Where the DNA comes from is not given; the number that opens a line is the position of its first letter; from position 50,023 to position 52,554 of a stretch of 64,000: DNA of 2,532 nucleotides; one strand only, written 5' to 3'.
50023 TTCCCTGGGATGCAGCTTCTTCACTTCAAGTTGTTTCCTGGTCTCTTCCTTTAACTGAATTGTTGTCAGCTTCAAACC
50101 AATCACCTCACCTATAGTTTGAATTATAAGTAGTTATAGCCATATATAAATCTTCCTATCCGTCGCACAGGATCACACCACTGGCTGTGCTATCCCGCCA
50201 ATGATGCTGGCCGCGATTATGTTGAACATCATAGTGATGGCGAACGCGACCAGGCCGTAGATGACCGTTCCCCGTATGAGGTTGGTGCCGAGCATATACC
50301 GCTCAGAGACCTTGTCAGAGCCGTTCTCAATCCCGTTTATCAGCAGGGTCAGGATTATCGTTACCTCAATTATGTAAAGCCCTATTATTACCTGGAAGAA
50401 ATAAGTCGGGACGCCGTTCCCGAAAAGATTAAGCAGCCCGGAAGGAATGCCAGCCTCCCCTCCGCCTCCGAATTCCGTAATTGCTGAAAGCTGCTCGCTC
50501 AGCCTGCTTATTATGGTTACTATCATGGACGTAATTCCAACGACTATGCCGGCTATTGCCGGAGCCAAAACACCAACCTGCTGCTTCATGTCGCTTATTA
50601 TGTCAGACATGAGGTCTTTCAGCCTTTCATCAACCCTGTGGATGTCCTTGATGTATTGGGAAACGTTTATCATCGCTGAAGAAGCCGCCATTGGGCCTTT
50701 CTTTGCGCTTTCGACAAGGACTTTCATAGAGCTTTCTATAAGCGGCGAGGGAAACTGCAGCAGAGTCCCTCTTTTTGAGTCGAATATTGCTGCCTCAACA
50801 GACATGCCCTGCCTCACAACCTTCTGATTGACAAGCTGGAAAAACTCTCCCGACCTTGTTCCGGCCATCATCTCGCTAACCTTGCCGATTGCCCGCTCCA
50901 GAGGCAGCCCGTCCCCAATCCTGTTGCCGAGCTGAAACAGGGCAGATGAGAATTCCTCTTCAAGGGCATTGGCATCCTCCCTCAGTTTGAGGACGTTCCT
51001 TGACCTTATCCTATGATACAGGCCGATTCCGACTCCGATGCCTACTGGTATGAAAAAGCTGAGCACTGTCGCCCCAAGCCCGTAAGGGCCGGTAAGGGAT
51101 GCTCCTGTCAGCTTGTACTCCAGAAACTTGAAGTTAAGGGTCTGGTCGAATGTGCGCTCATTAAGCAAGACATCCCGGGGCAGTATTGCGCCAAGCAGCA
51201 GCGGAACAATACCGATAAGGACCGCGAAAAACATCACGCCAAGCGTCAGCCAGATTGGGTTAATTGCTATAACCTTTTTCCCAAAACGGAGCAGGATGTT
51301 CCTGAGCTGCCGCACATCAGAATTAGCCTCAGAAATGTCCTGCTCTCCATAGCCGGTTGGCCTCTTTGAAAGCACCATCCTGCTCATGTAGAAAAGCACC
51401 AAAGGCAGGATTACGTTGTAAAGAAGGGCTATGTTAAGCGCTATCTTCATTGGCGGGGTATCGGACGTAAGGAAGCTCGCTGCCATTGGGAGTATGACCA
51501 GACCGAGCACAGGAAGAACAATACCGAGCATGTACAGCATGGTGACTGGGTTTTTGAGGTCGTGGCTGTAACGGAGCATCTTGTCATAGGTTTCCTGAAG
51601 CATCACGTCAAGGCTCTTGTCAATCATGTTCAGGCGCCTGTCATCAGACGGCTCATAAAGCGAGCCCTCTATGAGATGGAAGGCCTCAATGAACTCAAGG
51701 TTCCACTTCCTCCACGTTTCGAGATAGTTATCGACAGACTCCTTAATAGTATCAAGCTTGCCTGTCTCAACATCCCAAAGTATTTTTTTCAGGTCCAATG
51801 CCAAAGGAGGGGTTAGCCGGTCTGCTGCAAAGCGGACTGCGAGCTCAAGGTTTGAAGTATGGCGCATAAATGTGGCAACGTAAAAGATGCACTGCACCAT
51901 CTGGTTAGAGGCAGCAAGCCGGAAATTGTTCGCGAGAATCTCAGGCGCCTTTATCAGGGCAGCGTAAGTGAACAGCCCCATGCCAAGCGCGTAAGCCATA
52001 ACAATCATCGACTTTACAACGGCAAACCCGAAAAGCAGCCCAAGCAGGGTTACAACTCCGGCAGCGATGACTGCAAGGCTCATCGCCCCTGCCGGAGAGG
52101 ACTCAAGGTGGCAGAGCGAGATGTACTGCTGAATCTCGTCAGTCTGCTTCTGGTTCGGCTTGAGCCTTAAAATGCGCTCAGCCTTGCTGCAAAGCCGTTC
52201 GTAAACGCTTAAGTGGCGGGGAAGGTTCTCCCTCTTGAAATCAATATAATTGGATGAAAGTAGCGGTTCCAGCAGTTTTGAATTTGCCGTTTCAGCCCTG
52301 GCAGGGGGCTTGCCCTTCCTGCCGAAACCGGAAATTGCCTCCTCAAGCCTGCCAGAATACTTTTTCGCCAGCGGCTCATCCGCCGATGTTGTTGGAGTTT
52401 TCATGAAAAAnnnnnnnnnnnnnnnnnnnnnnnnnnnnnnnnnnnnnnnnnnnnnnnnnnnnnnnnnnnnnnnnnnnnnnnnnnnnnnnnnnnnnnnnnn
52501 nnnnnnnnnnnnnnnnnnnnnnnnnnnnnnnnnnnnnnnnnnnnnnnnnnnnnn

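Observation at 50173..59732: Type-IV-pilus/archaellum-like secretion locus with an intein-interrupted ATPase, coiled-coil proteins and three tandem paralogous membrane proteins, but no recognizable pilin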

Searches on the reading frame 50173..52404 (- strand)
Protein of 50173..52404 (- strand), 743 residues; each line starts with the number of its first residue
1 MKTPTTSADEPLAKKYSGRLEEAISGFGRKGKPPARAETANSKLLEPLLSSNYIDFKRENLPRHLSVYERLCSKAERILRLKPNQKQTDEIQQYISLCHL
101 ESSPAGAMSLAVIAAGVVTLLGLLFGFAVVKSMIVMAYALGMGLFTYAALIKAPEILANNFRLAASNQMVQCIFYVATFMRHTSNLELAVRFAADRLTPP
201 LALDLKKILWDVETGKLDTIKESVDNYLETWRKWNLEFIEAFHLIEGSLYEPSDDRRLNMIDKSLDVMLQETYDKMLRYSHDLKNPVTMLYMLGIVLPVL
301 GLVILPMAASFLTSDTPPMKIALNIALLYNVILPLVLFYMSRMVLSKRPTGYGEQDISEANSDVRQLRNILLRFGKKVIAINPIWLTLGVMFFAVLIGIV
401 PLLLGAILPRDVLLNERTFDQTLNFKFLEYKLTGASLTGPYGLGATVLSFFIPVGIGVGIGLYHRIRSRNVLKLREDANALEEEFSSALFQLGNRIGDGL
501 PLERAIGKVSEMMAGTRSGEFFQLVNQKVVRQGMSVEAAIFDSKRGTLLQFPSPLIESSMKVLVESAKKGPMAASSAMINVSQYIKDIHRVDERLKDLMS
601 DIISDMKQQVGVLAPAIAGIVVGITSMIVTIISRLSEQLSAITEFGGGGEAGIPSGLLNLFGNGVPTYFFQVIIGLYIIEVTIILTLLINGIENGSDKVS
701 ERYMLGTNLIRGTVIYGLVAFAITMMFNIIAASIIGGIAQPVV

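Call 4: search_protein_families(library=pfam, proteins=[window:50173-52404:-], max_evalue=0.1)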
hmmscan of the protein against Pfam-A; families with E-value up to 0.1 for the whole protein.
window:50173-52404:- (743 aa): 1 family
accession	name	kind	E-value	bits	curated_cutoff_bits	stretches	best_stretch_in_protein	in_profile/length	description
PF11229.14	Focadhesin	-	0.011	14.5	23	1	67-99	314-346/589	Focadhesin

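Call 5: search_protein_families(library=ncbifam, proteins=[window:50173-52404:-], max_evalue=0.1)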
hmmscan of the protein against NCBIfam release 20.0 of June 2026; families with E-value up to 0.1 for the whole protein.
window:50173-52404:- (743 aa): 0 families

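Call 9: find_homologous_proteins(query=window:50173-52404:-, max_evalue=0.001)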
Query window:50173-52404:- (743 aa): 3181 proteins with E <= 0.001 among 8000 candidates; the best 120 are listed.
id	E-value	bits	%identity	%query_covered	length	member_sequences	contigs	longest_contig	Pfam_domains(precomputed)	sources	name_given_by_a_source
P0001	0.0e+0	1498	92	98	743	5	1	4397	-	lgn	-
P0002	0.0e+0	1336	81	99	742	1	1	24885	-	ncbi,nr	ncbi:hypothetical protein HYU16_03680 [Candidatus Woesearchaeota archaeon]|nr:hypothetical protein [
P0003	0.0e+0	1321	79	99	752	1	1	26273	-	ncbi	-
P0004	0.0e+0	1292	78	97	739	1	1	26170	-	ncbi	-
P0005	0.0e+0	1288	78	99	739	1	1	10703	-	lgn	-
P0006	0.0e+0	1273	78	99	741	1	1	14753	-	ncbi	-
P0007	0.0e+0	1271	78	99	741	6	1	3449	-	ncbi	-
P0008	0.0e+0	1270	78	99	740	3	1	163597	-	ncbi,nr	ncbi:hypothetical protein HYU40_03365 [Candidatus Woesearchaeota archaeon]|nr:hypothetical protein [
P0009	0.0e+0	1269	77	99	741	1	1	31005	-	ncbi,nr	ncbi:hypothetical protein HYU18_01145 [Candidatus Woesearchaeota archaeon]|nr:hypothetical protein [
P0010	0.0e+0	1262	76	97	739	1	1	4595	-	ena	-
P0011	0.0e+0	1254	75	97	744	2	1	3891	-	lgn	-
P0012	0.0e+0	1251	77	99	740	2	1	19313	-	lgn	-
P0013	0.0e+0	1247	75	97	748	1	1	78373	-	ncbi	-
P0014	0.0e+0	1243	74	99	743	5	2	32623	-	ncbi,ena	-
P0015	0.0e+0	1231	74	99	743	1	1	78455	-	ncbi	-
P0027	5.7e-272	922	55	99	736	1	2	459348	-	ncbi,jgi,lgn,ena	-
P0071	1.5e-241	822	51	98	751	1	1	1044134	-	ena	-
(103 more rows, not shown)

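Call 13: search_solved_structures(query=A1, max_evalue=10, show_alignments=2)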
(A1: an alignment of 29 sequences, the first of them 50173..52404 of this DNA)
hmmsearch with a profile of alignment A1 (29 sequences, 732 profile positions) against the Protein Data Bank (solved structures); distinct sequences matched with E-value up to 10: 0.

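Call 22: find_encoding_contigs(protein=P0071, flank=10000, max_places=2)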
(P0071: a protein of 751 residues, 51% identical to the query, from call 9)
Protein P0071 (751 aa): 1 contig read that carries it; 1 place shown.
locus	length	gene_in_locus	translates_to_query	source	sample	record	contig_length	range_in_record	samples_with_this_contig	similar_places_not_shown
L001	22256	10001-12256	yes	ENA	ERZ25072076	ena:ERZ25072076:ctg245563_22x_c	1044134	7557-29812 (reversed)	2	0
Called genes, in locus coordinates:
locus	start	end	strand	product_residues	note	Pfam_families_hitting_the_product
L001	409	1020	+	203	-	PF18306:LDcluster4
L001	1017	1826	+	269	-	PF00215:OMPdecase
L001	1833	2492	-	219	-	PF03009:GDPD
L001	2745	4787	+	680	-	PF01108:Tissue_fac (weak), PF00041:fn3, PF21200:Glyco_hydro_39_C (faint), PF25788:Ig_Rha78A_N (faint), PF25833:Fn3_SaeA_3rd (weak), PF00041:fn3 (weak), PF04151:PPC (weak)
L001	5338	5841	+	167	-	PF02002:TFIIE_alpha, PF22536:WHD_POLR3C (weak)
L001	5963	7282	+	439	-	PF01896:DNA_primase_S (weak)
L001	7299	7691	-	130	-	-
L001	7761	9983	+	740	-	PF00437:T2SSE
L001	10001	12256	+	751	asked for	-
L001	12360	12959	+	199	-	-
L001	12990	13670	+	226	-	-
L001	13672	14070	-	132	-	PF03479:PCC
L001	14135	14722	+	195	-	PF02163:Peptidase_M50 (faint)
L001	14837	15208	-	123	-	-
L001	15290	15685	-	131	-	-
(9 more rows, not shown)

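Call 23: find_encoding_contigs(protein=P0027, flank=10000, max_places=2)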
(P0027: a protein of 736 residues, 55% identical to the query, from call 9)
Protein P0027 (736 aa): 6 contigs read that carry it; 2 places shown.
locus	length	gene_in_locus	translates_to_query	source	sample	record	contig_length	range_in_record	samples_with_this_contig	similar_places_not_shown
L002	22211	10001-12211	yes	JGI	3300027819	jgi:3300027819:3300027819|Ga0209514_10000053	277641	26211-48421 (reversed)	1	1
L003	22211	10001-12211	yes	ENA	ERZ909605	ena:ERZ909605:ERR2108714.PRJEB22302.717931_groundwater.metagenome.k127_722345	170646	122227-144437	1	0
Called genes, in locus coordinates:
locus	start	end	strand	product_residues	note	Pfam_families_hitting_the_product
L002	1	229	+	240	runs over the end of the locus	PF00535:Glycos_transf_2, PF10111:Glyco_tranf_2_2, PF13641:Glyco_tranf_2_3 (weak), PF13506:Glyco_transf_21 (weak)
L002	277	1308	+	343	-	PF01916:DS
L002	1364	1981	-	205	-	-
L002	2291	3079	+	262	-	PF01026:TatD_DNase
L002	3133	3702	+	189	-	-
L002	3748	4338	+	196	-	-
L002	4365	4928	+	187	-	-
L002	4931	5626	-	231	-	-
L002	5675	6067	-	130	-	-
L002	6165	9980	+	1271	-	PF00437:T2SSE, PF14890:Intein_splicing, PF14528:LAGLIDADG_3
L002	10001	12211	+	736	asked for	-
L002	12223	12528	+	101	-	-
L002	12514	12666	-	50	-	-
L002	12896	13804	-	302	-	-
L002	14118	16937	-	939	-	PF05345:He_PIG, PF17963:Big_9, PF05345:He_PIG, PF17963:Big_9, PF05345:He_PIG, PF17963:Big_9, PF05345:He_PIG, PF17963:Big_9, +8 more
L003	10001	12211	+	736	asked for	-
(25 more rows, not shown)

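Call 24: predict_structure(alignment_id=A1)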
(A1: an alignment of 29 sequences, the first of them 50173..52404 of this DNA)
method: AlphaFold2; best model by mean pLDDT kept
length: 743 residues; sequences in the alignment: 29
mean_pLDDT: 76.5   pTM: 0.72
mean pLDDT of the five models: 76.5, 76.4, 73.6, 72.8, 70.1
residues with pLDDT >= 90: 15; 70-90: 578; 50-70: 107; < 50: 43
segments of 3 or more residues with pLDDT < 50: 1-6, 25-49, 647-652, 741-743
pLDDT, mean of each block of 10 residues (from residue 1): 46 68 47 32 39 67 75 83 80 78 83 88 81 80 85 79 76 81 79 77 82 80 85 83 88 85 85 79 81 80 72 71 83 86 75 54 64 69 83 89 82 72 71 71 83 89 82 78 86 88 87 87 88 85 80 77 80 82 79 75 80 82 79 69 53 50 70 87 85 71 85 88 84 66 42
secondary structure, 60 per line:
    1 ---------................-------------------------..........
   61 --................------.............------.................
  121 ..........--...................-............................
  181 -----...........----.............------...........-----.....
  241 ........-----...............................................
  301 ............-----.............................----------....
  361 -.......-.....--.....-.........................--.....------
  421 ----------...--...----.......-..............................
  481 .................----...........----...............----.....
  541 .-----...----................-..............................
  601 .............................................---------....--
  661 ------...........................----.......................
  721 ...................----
elements in order (helices of 4 or more, strands of 3 or more residues): H10-25 H51-60 H63-78 H85-97 H104-130 H133-151 H153-180 H186-196 H201-213 H220-230 H236-248 H254-312 H318-346 H357-360 H362-368 E370-374 E377-381 H383-407 H410-414 E431-433 E436-438 H443-449 H451-497 H502-512 H517-531 H536-541 H554-569 H571-645 H655-658 H667-693 H698-739

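Call 26: fold_search(model_id=the predicted structure, library=pdb)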
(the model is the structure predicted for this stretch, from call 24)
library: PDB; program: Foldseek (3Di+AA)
matches with E <= 10: 294; with E <= 0.001: 0
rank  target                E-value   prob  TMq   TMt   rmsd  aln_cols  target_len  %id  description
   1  4llh_C                3.2e-01  0.07  0.07  0.10  32.5       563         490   10  Substrate bound outward-open state of the symporter BetP (released 2014-05-07)
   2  4by6_A                3.2e-01  0.07  0.07  0.09  30.0       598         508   11  Yeast Not1-Not2-Not5 complex (released 2013-10-16)
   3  7a0y_B                3.6e-01  0.18  0.11  0.18  28.0       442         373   14  Structure of dimeric sodium proton antiporter NhaA K300R variant, at pH 8.2, crystallized with chimeric Fab antibodies (released 2022-02-23)
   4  8thi_A                3.7e-01  0.07  0.09  0.11  31.0       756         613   11  Cryo-EM structure of the Tripartite ATP-independent Periplasmic (TRAP) transporter SiaQM from Haemophilus influenzae ( (released 2023-11-22)
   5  3jc8_Ca               3.9e-01  0.47  0.13  0.26  19.4       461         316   10  Architectural model of the type IVa pilus machine in a piliated state (released 2016-03-16)
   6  4atv_B                4.0e-01  0.10  0.08  0.14  28.2       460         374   12  STRUCTURE OF A TRIPLE MUTANT OF THE NHAA DIMER, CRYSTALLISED AT LOW PH (released 2013-07-10)
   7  4atv_A                4.4e-01  0.12  0.10  0.16  28.3       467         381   13  STRUCTURE OF A TRIPLE MUTANT OF THE NHAA DIMER, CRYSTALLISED AT LOW PH (released 2013-07-10)
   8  5yke_B                4.5e-01  0.08  0.11  0.10  35.6       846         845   13  Structure of pancreatic ATP-sensitive potassium channel bound with glibenclamide and ATPgammaS (focused refinement on  (released 2018-04-18)
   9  2vmb_B                4.7e-01  1.00  0.13  0.69   3.4       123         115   18  The three-dimensional structure of the cytoplasmic domains of EpsF from the Type 2 Secretion System of Vibrio cholerae (released 2009-02-10)
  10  3c1q_B                4.9e-01  1.00  0.13  0.67   3.5       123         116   18  The three-dimensional structure of the cytoplasmic domains of EpsF from the Type 2 Secretion System of Vibrio cholerae (released 2009-02-03)
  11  5azp_B                5.1e-01  0.08  0.08  0.12  39.9       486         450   11  Crystal structure of a membrane protein from Pseudomonas aeruginosa (released 2016-06-08)
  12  8eew_A                5.8e-01  0.11  0.10  0.10  40.4       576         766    9  CryoEM of the soluble OPA1 dimer from the GDP-AlFx bound helical assembly on a lipid membrane (released 2023-06-28)
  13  8zxk_A                6.0e-01  0.05  0.08  0.10  31.7       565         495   12  Cryo-EM structure of trimethylamine transporter TmaT binding with TMA (released 2024-11-06)
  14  7s24                  6.5e-01  0.08  0.08  0.12  23.1       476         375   12  Crystal structure of the Na+/H+ antiporter NhaA at pH 6.5 (released 2022-08-10)
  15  5yw8_B                6.8e-01  0.06  0.11  0.08  36.2      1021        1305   11  Structure of pancreatic ATP-sensitive potassium channel bound with ATPgammaS (all particles at 4.4A) (released 2018-05-02)
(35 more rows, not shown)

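Call 41: search_protein_representatives(alignment_id=A1)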
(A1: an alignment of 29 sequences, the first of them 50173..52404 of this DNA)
Query: 29 sequences, 732 profile positions. Proteins with E-value up to 0.001 (for the whole library): 1277; up to 1e-10: 965; up to 1e-30: 507. The best 150 are listed.
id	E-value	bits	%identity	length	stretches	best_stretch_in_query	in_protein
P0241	4.2e-281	950.9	-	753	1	6-727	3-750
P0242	1.1e-280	949.6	-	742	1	5-729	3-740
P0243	6.3e-279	943.7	-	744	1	6-728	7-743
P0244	3.1e-272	921.6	-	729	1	4-726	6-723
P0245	4.9e-271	917.6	-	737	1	5-724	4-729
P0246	2.7e-262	888.7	-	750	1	6-725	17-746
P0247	3.0e-259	878.7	-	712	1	5-728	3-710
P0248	2.2e-245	832.8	-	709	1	7-729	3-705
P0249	2.7e-241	819.3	-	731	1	3-728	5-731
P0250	5.5e-233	791.8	-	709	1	6-724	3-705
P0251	1.4e-218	744.2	-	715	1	6-728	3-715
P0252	3.9e-214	729.5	-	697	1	31-727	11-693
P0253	1.3e-210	717.9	-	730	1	7-724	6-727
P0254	3.3e-208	709.9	-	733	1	8-727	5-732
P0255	2.2e-202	690.7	-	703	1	34-724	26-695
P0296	1.0e-136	473.6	-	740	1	7-719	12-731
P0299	7.9e-135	467.3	-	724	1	10-720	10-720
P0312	1.6e-128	446.5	-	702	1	32-727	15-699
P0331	3.6e-119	415.6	-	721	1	18-718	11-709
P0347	4.4e-111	388.8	-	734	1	17-718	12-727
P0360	1.0e-105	371.1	-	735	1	35-725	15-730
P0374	1.8e-102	360.4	-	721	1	5-724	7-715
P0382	9.9e-99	348.0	-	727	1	26-723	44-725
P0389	1.5e-96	340.8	-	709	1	35-723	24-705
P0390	4.2e-96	339.3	-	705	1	37-718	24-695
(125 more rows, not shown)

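Call 43: search_protein_families(library=pfam, alignment_id=A4, max_evalue=0.1)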
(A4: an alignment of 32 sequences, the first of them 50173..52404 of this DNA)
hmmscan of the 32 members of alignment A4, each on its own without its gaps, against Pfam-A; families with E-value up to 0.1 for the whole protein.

A. member 1, window:50173-52404:- (743 aa): 1 family
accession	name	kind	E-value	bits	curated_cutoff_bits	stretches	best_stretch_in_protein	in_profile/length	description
PF11229.14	Focadhesin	-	0.011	14.5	23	1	67-99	314-346/589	Focadhesin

B. families by the number of members that match (of 32 scanned): 18 families
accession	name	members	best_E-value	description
PF00482.28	T2SSF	19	3.2e-10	Type II secretion system (T2SS), protein F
PF09548.15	Spore_III_AB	5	1.3e-05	Stage III sporulation protein AB (spore_III_AB)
PF20990.2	DUF2207_C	5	4.8e-05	Predicted membrane protein (DUF2207) C-terminal domain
PF22271.1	DUF6955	1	0.0036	Family of unknown function (DUF6955)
PF08638.16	Med14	1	0.0037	Mediator complex subunit MED14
PF20572.3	DUF6781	1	0.0065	Family of unknown function (DUF6781)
PF20237.3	DUF6594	1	0.0067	Family of unknown function (DUF6594)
PF11229.14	Focadhesin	1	0.011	Focadhesin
PF03263.19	Cucumo_2B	1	0.013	Cucumovirus protein 2B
PF06305.16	LapA_dom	1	0.018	Lipopolysaccharide assembly protein A domain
PF16484.10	CPT_N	1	0.028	Carnitine O-palmitoyltransferase N-terminus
PF09769.14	ApoO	1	0.048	Apolipoprotein O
PF11865.14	mTOR_dom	1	0.068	Serine/threonine-protein kinase mTOR domain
PF11852.14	Pullul_strch_C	1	0.071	Alpha-1,6-glucosidases, pullulanase-type, C-terminal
PF01988.24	VIT1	1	0.074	VIT family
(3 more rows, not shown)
